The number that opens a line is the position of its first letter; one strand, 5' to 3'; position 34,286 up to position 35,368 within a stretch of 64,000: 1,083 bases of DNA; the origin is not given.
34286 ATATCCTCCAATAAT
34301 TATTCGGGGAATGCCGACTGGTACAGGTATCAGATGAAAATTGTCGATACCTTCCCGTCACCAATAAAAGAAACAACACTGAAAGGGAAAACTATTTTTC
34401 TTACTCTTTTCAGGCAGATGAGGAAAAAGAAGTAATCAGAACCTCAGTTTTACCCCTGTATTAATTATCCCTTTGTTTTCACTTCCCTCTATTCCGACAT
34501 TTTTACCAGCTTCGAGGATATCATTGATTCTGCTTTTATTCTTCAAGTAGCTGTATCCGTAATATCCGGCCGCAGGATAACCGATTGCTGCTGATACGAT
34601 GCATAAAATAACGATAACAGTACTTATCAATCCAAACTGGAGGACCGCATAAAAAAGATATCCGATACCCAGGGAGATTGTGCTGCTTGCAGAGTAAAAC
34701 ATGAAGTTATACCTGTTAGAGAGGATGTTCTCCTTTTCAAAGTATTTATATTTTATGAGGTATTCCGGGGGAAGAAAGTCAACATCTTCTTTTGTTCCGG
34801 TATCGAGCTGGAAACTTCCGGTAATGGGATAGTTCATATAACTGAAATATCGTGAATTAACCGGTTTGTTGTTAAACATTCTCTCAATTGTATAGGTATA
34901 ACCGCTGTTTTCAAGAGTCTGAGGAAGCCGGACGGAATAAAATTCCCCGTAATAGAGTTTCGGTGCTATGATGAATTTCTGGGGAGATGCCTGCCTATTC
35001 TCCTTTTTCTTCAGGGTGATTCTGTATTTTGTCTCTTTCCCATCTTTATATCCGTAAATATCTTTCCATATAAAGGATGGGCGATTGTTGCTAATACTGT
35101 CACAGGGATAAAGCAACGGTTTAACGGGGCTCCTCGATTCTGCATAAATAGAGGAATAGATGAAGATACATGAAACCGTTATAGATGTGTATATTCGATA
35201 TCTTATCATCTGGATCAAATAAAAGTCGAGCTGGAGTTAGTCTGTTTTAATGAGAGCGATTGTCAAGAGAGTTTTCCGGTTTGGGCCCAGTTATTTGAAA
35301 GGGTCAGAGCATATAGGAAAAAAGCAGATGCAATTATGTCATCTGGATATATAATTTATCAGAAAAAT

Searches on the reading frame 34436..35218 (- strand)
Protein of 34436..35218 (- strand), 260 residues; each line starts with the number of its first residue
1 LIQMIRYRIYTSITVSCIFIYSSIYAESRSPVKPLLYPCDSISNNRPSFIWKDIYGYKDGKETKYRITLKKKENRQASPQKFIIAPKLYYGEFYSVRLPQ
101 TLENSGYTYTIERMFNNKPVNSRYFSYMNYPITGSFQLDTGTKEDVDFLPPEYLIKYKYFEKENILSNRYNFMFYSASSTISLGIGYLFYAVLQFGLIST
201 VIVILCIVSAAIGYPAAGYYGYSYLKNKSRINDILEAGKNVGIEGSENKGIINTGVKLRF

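Call 5: search_protein_families(library=pfam, proteins=[window:34436-35218:-], max_evalue=0.01)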
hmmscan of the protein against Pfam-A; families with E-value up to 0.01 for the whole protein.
window:34436-35218:- (260 aa): 0 families

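Call 49: search_protein_families(library=pfam, proteins=[window:34436-35218:-], max_evalue=10)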
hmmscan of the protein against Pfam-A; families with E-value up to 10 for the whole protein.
window:34436-35218:- (260 aa): 0 families

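Call 73: search_protein_families(library=padloc, proteins=[window:34436-35218:-], max_evalue=0.01)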
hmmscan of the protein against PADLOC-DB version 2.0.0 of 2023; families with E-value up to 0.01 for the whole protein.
window:34436-35218:- (260 aa): 0 families
